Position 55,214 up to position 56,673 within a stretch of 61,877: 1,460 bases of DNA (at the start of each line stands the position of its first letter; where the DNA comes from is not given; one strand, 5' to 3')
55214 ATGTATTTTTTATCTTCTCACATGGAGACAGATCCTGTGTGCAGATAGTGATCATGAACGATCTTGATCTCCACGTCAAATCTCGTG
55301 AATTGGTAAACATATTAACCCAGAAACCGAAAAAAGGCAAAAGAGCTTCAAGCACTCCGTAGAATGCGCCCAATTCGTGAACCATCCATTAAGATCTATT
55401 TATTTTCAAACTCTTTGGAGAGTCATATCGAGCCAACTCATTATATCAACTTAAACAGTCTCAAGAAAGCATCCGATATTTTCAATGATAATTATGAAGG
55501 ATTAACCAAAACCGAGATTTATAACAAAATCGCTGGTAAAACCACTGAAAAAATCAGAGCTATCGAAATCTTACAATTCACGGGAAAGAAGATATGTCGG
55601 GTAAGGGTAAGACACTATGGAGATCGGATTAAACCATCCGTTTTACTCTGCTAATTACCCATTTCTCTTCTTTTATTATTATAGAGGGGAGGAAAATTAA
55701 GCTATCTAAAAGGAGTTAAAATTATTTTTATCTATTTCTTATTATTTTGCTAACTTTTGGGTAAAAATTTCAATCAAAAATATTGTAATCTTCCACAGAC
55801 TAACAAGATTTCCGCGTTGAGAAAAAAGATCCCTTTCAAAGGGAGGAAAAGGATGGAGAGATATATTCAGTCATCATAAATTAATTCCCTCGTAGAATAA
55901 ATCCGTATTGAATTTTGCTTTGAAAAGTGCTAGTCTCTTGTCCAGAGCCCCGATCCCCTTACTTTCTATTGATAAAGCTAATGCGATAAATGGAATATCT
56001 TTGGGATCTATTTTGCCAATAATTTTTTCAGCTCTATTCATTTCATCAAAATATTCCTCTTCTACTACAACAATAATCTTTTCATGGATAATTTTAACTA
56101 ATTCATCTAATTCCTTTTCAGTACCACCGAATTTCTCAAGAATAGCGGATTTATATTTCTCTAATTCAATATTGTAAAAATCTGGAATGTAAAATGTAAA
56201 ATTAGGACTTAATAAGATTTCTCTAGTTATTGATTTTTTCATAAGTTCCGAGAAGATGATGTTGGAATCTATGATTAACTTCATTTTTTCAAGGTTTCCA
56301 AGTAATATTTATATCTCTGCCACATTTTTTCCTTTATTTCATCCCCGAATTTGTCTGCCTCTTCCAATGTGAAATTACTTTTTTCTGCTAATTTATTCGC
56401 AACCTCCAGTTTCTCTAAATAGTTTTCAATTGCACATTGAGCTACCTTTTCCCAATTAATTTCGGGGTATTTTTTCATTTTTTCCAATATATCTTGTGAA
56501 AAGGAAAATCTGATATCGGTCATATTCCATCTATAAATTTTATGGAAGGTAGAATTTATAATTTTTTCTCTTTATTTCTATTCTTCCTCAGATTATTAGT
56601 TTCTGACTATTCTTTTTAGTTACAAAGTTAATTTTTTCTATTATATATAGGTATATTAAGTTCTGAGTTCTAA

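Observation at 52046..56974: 4.9-kb insertion bounded by 65-bp direct repeats that duplicate the 5' end of a P-loop kinase gene, with no recognisable integrase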

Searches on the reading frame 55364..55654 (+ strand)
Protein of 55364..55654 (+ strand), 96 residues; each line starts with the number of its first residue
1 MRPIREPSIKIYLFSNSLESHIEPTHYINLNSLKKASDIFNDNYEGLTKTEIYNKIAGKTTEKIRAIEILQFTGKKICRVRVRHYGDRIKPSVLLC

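Call 7: search_protein_families(library=pfam, max_evalue=0.01, proteins=[window:55364-55654:+])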
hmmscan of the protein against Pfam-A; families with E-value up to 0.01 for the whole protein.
window:55364-55654:+ (96 aa): 0 families

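Call 29: search_protein_families(library=pfam, max_evalue=10, proteins=[window:55364-55651:+])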
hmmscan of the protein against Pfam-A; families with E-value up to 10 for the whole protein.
seq(96 aa): 2 families
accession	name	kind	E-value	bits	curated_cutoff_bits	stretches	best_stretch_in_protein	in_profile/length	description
PF01628.27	HrcA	-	0.047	14.1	22.2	1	24-65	62-103/215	HrcA protein C terminal domain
PF11428.13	DUF3196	-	0.056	13.5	28.2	1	41-71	82-112/264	Protein of unknown function (DUF3196)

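Call 49: find_related_loci(query=window:55364-55654:+, collection=viral_contigs, flank=6000)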
Query window:55364-55654:+ (96 aa) in viral_contigs; peptide patterns used: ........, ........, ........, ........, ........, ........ (x = any residue, [..] = any of these).
30 stretches matched a pattern, but none encodes a relative of the query by tblastn (E <= 1e-3).

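Call 61: search_protein_representatives(protein=window:55364-55654:+)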
Query: 96 residues. Proteins with E-value up to 0.001 (for the whole library): 4; up to 1e-10: 3; up to 1e-30: 1. The best 4 are listed.
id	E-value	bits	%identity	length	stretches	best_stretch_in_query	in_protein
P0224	1.6e-57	207.3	100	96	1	1-96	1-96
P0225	2.3e-21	91.7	63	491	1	1-75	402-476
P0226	1.0e-15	73.6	52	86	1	1-75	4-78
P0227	2.4e-05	40.5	41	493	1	2-77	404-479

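Call 63: search_protein_families(library=pfam, max_evalue=0.01, proteins=[P0225, P0227, P0226])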
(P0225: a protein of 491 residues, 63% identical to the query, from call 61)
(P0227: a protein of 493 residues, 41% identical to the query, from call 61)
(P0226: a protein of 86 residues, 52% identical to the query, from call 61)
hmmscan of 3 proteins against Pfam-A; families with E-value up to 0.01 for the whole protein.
P0225 (491 aa): 0 families

P0227 (493 aa): 0 families

P0226 (86 aa): 0 families

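Call 66: find_related_loci(query=P0225, collection=viral_contigs, flank=10000)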
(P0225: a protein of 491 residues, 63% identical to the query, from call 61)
Query P0225 (491 aa) in viral_contigs; peptide patterns used: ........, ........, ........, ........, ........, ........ (x = any residue, [..] = any of these).
5 stretches matched a pattern, but none encodes a relative of the query by tblastn (E <= 1e-3).

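Call 67: find_encoding_contigs(protein=P0225, flank=10000, max_places=4)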
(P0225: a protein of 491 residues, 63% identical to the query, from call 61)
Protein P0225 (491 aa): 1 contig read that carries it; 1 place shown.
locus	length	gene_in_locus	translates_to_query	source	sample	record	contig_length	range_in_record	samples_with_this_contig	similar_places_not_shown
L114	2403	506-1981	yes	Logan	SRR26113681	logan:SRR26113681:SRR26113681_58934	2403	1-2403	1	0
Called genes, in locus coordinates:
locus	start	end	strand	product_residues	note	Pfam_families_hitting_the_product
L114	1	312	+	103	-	?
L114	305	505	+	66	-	-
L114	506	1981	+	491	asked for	-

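Call 68: search_solved_structures(query=P0225, max_evalue=1)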
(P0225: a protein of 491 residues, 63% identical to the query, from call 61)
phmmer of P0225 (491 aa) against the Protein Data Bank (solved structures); distinct sequences matched with E-value up to 1: 1.
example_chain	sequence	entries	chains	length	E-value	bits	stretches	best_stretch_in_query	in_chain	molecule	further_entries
5hm2_A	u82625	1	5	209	0.45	12.4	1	243-308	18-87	3C proteinase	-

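Call 76: predict_structure(alignment_id=A4)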
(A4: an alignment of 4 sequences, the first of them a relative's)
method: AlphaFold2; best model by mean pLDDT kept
length: 491 residues; sequences in the alignment: 4
mean_pLDDT: 51.5   pTM: 0.37
mean pLDDT of the five models: 51.5, 50.7, 43.7, 43.7, 42.2
residues with pLDDT >= 90: 0; 70-90: 39; 50-70: 218; < 50: 234
segments of 3 or more residues with pLDDT < 50: 1-5, 20-35, 57-62, 79-109, 126-129, 134-140, 143-152, 165-172, 177-196, 198-200, 244-249, 258-299, 349-352, 367-406, 417-428, 481-491
pLDDT, mean of each block of 10 residues (from residue 1): 46 54 39 48 65 54 54 55 33 34 40 57 55 49 46 61 50 48 40 44 59 59 61 63 48 52 33 26 38 42 67 76 75 82 66 62 50 36 33 37 45 54 46 64 58 64 66 59 32 26
secondary structure, 60 per line:
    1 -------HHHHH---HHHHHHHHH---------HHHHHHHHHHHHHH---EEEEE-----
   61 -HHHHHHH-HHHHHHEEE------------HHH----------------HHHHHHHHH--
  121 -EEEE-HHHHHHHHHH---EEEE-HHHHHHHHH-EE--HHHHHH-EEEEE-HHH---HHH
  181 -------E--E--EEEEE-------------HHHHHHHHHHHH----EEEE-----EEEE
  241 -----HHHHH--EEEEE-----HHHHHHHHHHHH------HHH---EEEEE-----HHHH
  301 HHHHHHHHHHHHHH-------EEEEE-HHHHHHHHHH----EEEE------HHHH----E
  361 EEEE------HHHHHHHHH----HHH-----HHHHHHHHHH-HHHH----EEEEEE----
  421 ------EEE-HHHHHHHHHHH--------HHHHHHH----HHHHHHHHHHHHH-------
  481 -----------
elements in order: H8-12 H16-24 H34-47 E51-55 H62-68 H70-75 E76-78 H110-118 E122-125 H127-136 E140-143 H145-153 H159-164 E166-170 E194-198 H212-223 E228-231 E237-240 H246-250 E253-257 H263-274 E287-291 H297-314 E322-326 H328-337 E342-345 H352-355 E360-364 H371-379 H392-401 H403-406 E411-416 E427-429 H431-441 H450-456 H461-473

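Call 77: search_protein_families(library=phrogs, max_evalue=0.01, proteins=[P0225, P0227, L114:25-312:+, L114:305-505:+])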
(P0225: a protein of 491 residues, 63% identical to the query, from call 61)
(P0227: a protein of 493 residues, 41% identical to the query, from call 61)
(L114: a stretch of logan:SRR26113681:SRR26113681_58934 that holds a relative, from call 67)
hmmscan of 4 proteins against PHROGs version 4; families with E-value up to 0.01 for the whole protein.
P0225 (491 aa): 0 families

P0227 (493 aa): 0 families

L114:25-312:+ (95 aa): 0 families

L114:305-505:+ (66 aa): 0 families

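Call 78: search_protein_families(library=ncbifam, max_evalue=0.01, proteins=[P0225, P0227])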
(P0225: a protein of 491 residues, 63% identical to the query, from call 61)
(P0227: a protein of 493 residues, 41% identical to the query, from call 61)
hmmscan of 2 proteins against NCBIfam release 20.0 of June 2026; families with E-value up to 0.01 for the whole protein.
P0225 (491 aa): 0 families

P0227 (493 aa): 1 family
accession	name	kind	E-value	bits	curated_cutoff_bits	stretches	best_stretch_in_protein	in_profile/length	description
NF004370.0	PRK05738.3-6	equivalog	0.006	16.8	103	0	448-483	22-59/96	50S ribosomal protein L23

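Call 95: find_encoding_contigs(protein=P0227, flank=10000, max_places=3)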
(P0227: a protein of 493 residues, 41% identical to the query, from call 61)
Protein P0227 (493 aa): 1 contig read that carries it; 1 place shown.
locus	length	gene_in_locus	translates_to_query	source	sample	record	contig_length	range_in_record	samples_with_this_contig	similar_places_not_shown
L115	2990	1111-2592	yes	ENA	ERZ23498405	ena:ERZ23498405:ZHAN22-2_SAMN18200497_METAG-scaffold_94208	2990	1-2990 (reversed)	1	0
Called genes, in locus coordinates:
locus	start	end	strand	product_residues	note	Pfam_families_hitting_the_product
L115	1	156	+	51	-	?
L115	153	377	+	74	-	-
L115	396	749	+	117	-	-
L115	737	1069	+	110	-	-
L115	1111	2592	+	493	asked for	-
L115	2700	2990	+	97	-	?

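Call 96: find_encoding_contigs(protein=P0226, flank=10000, max_places=3)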
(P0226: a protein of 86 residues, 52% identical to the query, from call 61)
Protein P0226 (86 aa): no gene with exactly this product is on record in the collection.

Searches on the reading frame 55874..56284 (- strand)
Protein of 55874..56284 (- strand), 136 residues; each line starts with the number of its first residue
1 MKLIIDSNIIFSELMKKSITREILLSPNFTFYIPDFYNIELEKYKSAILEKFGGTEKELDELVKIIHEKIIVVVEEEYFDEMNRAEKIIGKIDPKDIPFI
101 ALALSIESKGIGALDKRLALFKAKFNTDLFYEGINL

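Call 7: search_protein_families(library=pfam, max_evalue=0.01, proteins=[window:55874-56284:-])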
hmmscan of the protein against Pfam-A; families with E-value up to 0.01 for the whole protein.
window:55874-56284:- (136 aa): 1 family
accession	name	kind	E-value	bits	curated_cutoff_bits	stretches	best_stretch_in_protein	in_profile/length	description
PF10130.15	PIN_2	-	1e-22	81.3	22.4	1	4-108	1-106/133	PIN domain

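Call 47: find_related_loci(query=window:55874-56284:-, collection=viral_contigs, flank=6000)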
Query window:55874-56284:- (136 aa) in viral_contigs; peptide patterns used: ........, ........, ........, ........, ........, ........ (x = any residue, [..] = any of these).
9 stretches matched a pattern, but none encodes a relative of the query by tblastn (E <= 1e-3).

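Call 51: find_homologous_proteins(query=window:55874-56284:-, max_evalue=0.00001)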
Query window:55874-56284:- (136 aa): 97 proteins with E <= 0.00001 among 151 candidates.
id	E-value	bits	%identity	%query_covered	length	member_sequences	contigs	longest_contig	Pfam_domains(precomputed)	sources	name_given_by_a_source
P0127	2.0e-78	279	100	100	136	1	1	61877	PF10130.16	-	-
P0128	2.2e-56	208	87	88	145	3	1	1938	PF10130.16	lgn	-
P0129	2.3e-50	188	87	77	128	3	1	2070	PF10130.16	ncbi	-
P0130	2.8e-48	181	76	88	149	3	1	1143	PF10130.16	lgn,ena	-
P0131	2.7e-47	178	77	86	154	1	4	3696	PF10130.16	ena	-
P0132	4.4e-47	178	75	88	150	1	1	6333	PF10130.16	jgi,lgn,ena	-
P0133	1.2e-45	173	74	85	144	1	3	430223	PF10130.16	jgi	jgi:predicted nucleic acid-binding protein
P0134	7.2e-45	170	71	85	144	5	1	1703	PF10130.16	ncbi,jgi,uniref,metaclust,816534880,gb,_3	ncbi:hypothetical protein LCGC14_2320820 [marine sediment metagenome]|uniref:PIN domain-containing p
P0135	6.2e-43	164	70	87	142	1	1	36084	PF10130.16,PF13470.13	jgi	-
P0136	7.5e-43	164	69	87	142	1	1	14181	PF10130.16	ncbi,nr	ncbi:MAG: hypothetical protein EU547_03105 [Promethearchaeota archaeon]|nr:MAG: hypothetical protein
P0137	9.3e-43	164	67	87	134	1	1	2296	PF10130.16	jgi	-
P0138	4.9e-41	158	66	87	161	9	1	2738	PF10130.16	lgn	-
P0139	3.1e-40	155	74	76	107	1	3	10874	PF10130.16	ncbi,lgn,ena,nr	ncbi:MAG: hypothetical protein KGD66_04415 [Candidatus Lokiarchaeota archaeon]|nr:hypothetical prote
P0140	1.1e-33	134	94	46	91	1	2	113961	PF10130.16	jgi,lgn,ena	-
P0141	7.5e-30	122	63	70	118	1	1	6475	PF10130.16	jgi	-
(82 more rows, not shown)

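Call 52: find_encoding_contigs(protein=P0128, flank=6000, max_places=2)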
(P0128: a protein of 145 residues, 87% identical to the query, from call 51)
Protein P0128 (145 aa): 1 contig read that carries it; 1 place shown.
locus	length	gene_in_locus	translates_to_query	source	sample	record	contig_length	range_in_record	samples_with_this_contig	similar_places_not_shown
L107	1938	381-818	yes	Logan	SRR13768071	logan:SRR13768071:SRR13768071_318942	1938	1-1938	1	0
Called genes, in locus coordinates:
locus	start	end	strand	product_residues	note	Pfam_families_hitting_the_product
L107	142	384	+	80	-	PF26688:RHH_12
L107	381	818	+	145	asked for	PF10130:PIN_2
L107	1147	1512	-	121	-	PF18480:DUF5615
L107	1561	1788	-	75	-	PF04255:DUF433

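Call 53: find_encoding_contigs(protein=P0133, flank=8000, max_places=2)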
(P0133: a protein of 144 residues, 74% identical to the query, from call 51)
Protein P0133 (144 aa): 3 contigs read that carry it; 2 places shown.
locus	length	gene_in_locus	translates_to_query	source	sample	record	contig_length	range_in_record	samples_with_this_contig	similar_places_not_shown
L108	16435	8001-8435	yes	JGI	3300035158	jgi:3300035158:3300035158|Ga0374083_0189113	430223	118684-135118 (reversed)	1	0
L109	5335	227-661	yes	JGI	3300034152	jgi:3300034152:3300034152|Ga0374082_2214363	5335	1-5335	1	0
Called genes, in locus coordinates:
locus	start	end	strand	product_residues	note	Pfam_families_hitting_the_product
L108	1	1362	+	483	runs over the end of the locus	PF00884:Sulfatase, PF16347:SGSH_C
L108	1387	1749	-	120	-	-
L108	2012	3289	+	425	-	PF00083:Sugar_tr, PF07690:MFS_1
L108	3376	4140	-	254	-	PF01656:CbiA, PF02374:ArsA_ATPase (faint), PF13614:AAA_31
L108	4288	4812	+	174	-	PF02525:Flavodoxin_2, PF03358:FMN_red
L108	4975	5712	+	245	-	-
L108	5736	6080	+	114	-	PF00085:Thioredoxin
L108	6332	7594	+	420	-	PF04443:LuxE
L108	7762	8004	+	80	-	PF26688:RHH_12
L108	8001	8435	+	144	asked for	PF10130:PIN_2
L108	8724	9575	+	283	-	PF00158:Sigma54_activat (faint), PF13191:AAA_16 (faint), PF13245:AAA_19 (weak), PF13401:AAA_22 (weak), PF00004:AAA, PF07724:AAA_2, PF07728:AAA_5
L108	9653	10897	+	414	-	PF05762:VWA_CoxE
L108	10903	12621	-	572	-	PF00656:Peptidase_C14, PF01650:Peptidase_C13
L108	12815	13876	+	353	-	PF01244:Peptidase_M19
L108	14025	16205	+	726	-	PF01751:Toprim, PF01131:Topoisom_bac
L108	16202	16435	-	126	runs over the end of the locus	-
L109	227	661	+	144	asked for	PF10130:PIN_2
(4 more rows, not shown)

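Call 54: find_encoding_contigs(protein=P0140, flank=8000, max_places=2)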
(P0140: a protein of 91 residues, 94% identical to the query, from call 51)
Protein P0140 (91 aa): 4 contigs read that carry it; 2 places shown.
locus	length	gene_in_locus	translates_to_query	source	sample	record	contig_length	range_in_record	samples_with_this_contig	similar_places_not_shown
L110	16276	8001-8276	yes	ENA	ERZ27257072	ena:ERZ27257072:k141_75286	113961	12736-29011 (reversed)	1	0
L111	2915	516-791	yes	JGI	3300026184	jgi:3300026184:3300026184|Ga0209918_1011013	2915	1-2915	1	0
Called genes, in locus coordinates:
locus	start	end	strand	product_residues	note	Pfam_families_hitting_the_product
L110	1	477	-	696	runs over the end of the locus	PF02463:SMC_N (weak), PF13476:AAA_23, PF13166:AAA_13 (weak), PF02463:SMC_N, PF13558:SbcC_Walker_B (faint)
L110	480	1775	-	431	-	PF00149:Metallophos, PF12850:Metallophos_2 (weak)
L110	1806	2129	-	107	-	-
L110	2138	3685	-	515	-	PF01935:DUF87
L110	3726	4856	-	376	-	-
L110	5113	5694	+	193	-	PF06941:NT5C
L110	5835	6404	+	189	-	PF18955:DUF5698, PF10035:DUF2179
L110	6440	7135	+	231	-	-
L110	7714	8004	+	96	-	PF26688:RHH_12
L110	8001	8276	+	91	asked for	PF10130:PIN_2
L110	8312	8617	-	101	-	-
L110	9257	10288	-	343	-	-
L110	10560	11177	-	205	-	-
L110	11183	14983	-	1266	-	-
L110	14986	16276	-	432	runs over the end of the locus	-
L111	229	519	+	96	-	PF26688:RHH_12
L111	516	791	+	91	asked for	PF10130:PIN_2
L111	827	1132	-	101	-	-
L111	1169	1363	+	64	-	-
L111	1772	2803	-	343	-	-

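Call 55: find_encoding_contigs(protein=P0132, flank=6000, max_places=2)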
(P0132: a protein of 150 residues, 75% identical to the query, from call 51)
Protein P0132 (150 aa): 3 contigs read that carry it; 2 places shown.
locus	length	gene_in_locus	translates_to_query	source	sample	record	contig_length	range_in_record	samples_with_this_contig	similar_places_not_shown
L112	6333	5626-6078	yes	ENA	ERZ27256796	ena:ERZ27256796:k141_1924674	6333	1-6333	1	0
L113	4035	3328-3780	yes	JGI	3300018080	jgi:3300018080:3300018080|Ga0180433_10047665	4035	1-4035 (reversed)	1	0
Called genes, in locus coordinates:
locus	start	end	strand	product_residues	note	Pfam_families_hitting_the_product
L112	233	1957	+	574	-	PF23545:Zn_ribbon_HMPTM, PF04055:Radical_SAM, PF13353:Fer4_12 (weak)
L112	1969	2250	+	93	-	-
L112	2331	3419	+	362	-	-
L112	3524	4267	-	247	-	-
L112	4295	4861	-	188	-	-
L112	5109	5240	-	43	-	-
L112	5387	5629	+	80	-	PF26688:RHH_12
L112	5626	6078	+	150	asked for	PF10130:PIN_2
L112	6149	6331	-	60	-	?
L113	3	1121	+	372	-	?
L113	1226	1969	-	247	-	-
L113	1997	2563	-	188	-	-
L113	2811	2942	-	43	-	-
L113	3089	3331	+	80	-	PF26688:RHH_12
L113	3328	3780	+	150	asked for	PF10130:PIN_2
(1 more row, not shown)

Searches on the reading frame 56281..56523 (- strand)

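Call 7: search_protein_families(library=pfam, max_evalue=0.01, proteins=[window:56281-56523:-])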
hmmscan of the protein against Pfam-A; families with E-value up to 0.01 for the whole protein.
window:56281-56523:- (80 aa): 1 family
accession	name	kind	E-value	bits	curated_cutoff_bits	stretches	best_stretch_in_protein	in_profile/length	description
PF25817.1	ICE1_C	-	0.00037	20.7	27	1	22-70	6-52/193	Little elongation complex subunit 1, C-terminal domain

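Call 29: search_protein_families(library=pfam, max_evalue=10, proteins=[window:56284-56523:-])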
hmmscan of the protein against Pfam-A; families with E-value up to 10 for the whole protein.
seq(80 aa): 1 family
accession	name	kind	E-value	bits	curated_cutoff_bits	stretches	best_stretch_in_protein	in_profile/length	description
PF25817.1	ICE1_C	-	0.00037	20.7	27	1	22-70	6-52/193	Little elongation complex subunit 1, C-terminal domain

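Call 77: search_protein_families(library=phrogs, max_evalue=0.01, proteins=[window:56281-56523:-])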
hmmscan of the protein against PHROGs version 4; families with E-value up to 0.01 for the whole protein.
window:56281-56523:- (80 aa): 0 families

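Call 78: search_protein_families(library=ncbifam, max_evalue=0.01, proteins=[window:56281-56523:-])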
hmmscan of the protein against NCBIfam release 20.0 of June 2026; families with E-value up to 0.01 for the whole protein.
window:56281-56523:- (80 aa): 1 family
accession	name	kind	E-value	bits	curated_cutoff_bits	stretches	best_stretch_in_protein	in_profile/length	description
NF050799.1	TA_anti_VapB_Sulfo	equivalog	0.0023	18.4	60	0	10-57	8-53/69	type II toxin-antitoxin system VapB family antitoxin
